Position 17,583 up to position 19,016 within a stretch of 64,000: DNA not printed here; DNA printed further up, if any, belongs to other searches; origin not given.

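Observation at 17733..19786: ATP-grasp amidoligase tightly linked to (2 nt upstream of) an alanine racemase inside the glycosyltransferase block: predicted D-alanyl-amidated polysaccharide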

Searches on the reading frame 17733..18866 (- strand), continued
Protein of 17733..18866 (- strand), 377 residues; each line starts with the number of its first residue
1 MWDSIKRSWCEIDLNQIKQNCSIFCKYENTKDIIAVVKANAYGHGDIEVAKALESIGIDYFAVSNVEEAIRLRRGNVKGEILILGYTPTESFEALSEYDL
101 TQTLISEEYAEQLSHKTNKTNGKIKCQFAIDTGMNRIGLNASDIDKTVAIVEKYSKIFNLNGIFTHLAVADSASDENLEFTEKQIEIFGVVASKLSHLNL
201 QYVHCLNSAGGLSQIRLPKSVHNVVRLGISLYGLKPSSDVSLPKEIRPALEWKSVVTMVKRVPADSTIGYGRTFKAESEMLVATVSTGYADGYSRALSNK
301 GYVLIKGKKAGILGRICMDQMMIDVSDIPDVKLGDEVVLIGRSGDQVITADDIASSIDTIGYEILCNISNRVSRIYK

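Call 81: find_homologous_proteins(query=L082:1170-2954:+, max_evalue=1e-40)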
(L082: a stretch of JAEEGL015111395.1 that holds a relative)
Query L082:1170-2954:+ (594 aa): 6337 proteins with E <= 1e-40 among 8000 candidates; the best 120 are listed.
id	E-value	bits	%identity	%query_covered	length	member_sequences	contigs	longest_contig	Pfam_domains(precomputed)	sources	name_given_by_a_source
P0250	7.5e-225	766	93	61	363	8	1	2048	PF00842.28,PF01168.27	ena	-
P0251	6.0e-206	704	86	61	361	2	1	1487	PF00842.28,PF01168.27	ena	-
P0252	8.3e-205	700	85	61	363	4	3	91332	PF00842.28,PF01168.27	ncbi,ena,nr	ncbi:MAG: alanine racemase [Clostridia bacterium]|nr:alanine racemase [Clostridia bacterium]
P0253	2.1e-196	672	83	61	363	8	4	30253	PF00842.28,PF01168.27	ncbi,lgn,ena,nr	ncbi:MAG: alanine racemase [Clostridia bacterium]|nr:alanine racemase [Clostridia bacterium]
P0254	2.0e-193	662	80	61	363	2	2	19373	PF00842.28,PF01168.27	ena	-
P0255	1.5e-187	643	77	61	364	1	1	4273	PF00842.28,PF01168.27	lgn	-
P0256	2.9e-185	635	76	61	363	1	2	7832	PF00842.28,PF01168.27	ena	-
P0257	3.9e-185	635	76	61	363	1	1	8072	PF00842.28,PF01168.27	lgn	-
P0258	7.0e-185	634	75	62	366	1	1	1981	PF00842.28,PF01168.27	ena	-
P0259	1.4e-184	633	76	61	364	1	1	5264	PF00842.28,PF01168.27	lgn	-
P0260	6.2e-184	631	76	61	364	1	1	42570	PF00842.28,PF01168.27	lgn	-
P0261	2.6e-183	629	75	61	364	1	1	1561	PF00842.28,PF01168.27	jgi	jgi:alanine racemase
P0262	4.4e-183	628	76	61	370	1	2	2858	PF00842.28,PF01168.27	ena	-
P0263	7.8e-183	627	74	61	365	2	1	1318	PF00842.28,PF01168.27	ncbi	-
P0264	1.6e-182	626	75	61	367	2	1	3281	PF00842.28,PF01168.27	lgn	-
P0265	1.7e-182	626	75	61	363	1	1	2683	PF00842.28,PF01168.27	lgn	-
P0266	9.2e-182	624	75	61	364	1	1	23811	PF00842.28,PF01168.27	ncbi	-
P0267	4.0e-180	618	74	61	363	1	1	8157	PF00842.28,PF01168.27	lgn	-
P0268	7.8e-180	617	76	61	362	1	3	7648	PF00842.28,PF01168.27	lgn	-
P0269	1.2e-179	617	72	62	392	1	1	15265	PF00842.28,PF01168.27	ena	-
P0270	2.8e-179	616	74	61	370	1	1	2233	PF00842.28,PF01168.27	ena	-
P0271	3.4e-178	612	73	61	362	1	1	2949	PF00842.28,PF01168.27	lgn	-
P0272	3.2e-177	609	74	61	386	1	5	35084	PF00842.28,PF01168.27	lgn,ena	-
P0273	2.0e-176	606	72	61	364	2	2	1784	PF00842.28,PF01168.27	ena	-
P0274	1.4e-174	600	71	61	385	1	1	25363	PF00842.28,PF01168.27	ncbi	-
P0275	3.0e-170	586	76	56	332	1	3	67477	PF00842.28,PF01168.27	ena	-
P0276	2.4e-169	583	76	55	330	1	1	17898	PF00842.28,PF01168.27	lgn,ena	-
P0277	7.6e-169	581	76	56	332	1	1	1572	PF00842.28,PF01168.27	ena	-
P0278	1.1e-167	577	71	61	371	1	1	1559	PF00842.28,PF01168.27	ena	-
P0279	1.2e-167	577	70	61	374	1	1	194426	PF00842.28,PF01168.27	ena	-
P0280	2.3e-167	576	76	55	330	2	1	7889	PF00842.28,PF01168.27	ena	-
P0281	1.0e-166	574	69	61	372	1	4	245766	PF00842.28,PF01168.27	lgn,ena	-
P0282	3.0e-164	566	67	61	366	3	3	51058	PF00842.28,PF01168.27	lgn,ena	-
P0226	2.4e-163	563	68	61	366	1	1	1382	PF00842.28,PF01168.27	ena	-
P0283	2.5e-163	563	66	60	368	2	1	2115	PF00842.28,PF01168.27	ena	-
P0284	3.1e-162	559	67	61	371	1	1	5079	PF00842.28,PF01168.27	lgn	-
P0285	3.8e-162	559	69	61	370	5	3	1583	PF00842.28,PF01168.27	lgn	-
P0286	7.0e-162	558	68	61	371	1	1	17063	PF00842.28,PF01168.27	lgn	-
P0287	1.6e-161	557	70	61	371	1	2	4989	PF00842.28,PF01168.27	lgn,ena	-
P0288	1.7e-161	557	69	61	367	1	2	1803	PF00842.28,PF01168.27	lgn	-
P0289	3.9e-161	556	67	61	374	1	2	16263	PF00842.28,PF01168.27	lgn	-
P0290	1.8e-160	553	67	61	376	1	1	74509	PF00842.28,PF01168.27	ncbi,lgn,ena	-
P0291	2.8e-160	553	68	60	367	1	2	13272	PF00842.28,PF01168.27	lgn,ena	-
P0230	8.2e-160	551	67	60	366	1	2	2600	PF00842.28,PF01168.27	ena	-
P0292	1.7e-159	550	66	61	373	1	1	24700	PF00842.28,PF01168.27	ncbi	-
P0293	2.5e-159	550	68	60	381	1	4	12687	PF00842.28,PF01168.27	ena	-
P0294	3.2e-159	549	67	61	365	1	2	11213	PF00842.28,PF01168.27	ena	-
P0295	3.6e-159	549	67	61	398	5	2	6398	PF00842.28,PF01168.27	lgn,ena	-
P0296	3.8e-159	549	66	61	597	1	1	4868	PF00842.28,PF00975.27,PF01168.27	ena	-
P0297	1.4e-158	547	68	61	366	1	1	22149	PF00842.28,PF01168.27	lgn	-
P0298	1.4e-158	547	68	61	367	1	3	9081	PF00842.28,PF01168.27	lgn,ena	-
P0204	3.7e-158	546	69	60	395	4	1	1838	PF00842.28,PF01168.27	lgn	-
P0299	5.8e-158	545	68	60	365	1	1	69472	PF00842.28,PF01168.27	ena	-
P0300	6.4e-158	545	68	60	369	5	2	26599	PF00842.28,PF01168.27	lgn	-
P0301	7.0e-158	545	68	61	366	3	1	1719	PF00842.28,PF01168.27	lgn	-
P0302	9.0e-158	545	68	61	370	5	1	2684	PF00842.28,PF01168.27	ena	-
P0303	1.2e-157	544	67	61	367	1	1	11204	PF00842.28,PF01168.27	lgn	-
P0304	1.6e-157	544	66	60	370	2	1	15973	PF00842.28,PF01168.27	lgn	-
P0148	2.4e-157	543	67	60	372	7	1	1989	PF00842.28,PF01168.27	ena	-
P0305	2.4e-157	543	67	60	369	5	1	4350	PF00842.28,PF01168.27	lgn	-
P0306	3.8e-157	542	67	61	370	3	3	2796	PF00842.28,PF01168.27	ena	-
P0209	7.3e-157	542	67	60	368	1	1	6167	PF00842.28,PF01168.27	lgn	-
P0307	8.3e-157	541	66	61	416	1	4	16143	PF00842.28,PF01168.27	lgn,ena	-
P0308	8.8e-157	541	68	61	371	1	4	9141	PF00842.28,PF01168.27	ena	-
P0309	1.1e-156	541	66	60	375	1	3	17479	PF00842.28,PF01168.27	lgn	-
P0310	1.1e-156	541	66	60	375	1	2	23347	PF00842.28,PF01168.27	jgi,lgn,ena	-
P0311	1.2e-156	541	66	60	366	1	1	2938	PF00842.28,PF01168.27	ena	-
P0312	1.9e-156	540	67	60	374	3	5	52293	PF00842.28,PF01168.27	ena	-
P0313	3.3e-156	539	68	60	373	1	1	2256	PF00842.28,PF01168.27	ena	-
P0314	5.1e-156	539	68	60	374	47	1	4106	PF00842.28,PF01168.27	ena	-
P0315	7.4e-156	538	67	60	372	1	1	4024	PF00842.28,PF01168.27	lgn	-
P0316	7.5e-156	538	67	61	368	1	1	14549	PF00842.28,PF01168.27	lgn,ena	-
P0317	1.5e-155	537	67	60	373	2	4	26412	PF00842.28,PF01168.27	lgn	-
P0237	1.6e-155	537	67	60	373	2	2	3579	PF00842.28,PF01168.27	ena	-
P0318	1.8e-155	537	67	60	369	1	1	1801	PF00842.28,PF01168.27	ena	-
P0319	1.9e-155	537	65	61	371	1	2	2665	PF00842.28,PF01168.27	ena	-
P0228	2.3e-155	537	67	60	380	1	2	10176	PF00842.28,PF01168.27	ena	-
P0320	2.8e-155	536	68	60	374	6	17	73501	PF00842.28,PF01168.27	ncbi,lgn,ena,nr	ncbi:MAG: alanine racemase [Clostridia bacterium]|nr:alanine racemase [Clostridia bacterium]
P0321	3.2e-155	536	66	61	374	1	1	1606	PF00842.28,PF01168.27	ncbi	-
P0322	3.5e-155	536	67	60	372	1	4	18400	PF00842.28,PF01168.27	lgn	-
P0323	3.5e-155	536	66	60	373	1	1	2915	PF00842.28,PF01168.27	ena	-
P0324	4.8e-155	536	67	60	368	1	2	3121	PF00842.28,PF01168.27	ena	-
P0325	5.7e-155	535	67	60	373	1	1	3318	PF00842.28,PF01168.27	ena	-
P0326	6.0e-155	535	67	60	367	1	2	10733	PF00842.28,PF01168.27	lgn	-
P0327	6.3e-155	535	66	60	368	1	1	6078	PF00842.28,PF01168.27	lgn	-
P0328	6.7e-155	535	69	60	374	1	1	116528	PF00842.28,PF01168.27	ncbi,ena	-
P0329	6.7e-155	535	69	60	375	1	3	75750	PF00842.28,PF01168.27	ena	-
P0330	9.7e-155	535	65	60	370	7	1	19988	PF00842.28,PF01168.27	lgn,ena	-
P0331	1.1e-154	534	67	60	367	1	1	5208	PF00842.28,PF01168.27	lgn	-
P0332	1.1e-154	534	67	60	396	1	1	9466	PF00842.28,PF01168.27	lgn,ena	-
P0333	1.7e-154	534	67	60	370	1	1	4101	PF00842.28,PF01168.27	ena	-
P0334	2.3e-154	533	67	60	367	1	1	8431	PF00842.28,PF01168.27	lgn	-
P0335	2.5e-154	533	67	60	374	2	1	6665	PF00842.28,PF01168.27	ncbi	-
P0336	2.8e-154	533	66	60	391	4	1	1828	PF00842.28,PF01168.27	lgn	-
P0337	2.8e-154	533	67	60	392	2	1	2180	PF00842.28,PF01168.27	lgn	-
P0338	3.1e-154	533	67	60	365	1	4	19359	PF00842.28,PF01168.27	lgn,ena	-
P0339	3.7e-154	533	66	60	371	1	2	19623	PF00842.28,PF01168.27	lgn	-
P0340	4.6e-154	532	65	60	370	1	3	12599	PF00842.28,PF01168.27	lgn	-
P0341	4.7e-154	532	66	60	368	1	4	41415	PF00842.28,PF01168.27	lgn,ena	-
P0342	5.7e-154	532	66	61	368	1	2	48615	PF00842.28,PF01168.27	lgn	-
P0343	7.1e-154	532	66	61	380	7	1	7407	PF00842.28,PF01168.27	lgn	-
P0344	9.2e-154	531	65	61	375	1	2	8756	PF00842.28,PF01168.27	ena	-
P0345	9.8e-154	531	66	60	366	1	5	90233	PF00842.28,PF01168.27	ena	-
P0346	1.3e-153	531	66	60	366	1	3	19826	PF00842.28,PF01168.27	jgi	-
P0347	1.8e-153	530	66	60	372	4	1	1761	PF00842.28,PF01168.27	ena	-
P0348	1.8e-153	530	67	60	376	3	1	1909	PF00842.28,PF01168.27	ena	-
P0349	1.9e-153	530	67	60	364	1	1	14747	PF00842.28,PF01168.27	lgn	-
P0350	2.4e-153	530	66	60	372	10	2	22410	PF00842.28,PF01168.27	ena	-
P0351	3.1e-153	530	67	61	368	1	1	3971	PF00842.28,PF01168.27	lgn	-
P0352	5.0e-153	529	65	60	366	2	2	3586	PF00842.28,PF01168.27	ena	-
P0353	5.6e-153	529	64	61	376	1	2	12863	PF00842.28,PF01168.27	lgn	-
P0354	6.0e-153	529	67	60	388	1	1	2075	PF00842.28,PF01168.27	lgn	-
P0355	7.0e-153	528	66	62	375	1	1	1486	PF00842.28,PF01168.27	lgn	-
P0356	7.0e-153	528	71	56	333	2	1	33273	PF00842.28,PF01168.27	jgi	jgi:alanine racemase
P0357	7.4e-153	528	66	60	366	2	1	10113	PF00842.28,PF01168.27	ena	-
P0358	7.8e-153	528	67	60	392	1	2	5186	PF00842.28,PF01168.27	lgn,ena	-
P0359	1.2e-152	528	65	60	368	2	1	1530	PF00842.28,PF01168.27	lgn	-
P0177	1.8e-152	527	64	61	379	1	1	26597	PF00842.28,PF01168.27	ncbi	-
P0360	1.9e-152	527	66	61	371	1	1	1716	PF00842.28,PF01168.27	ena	-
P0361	2.3e-152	527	66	60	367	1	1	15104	PF00842.28,PF01168.27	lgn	-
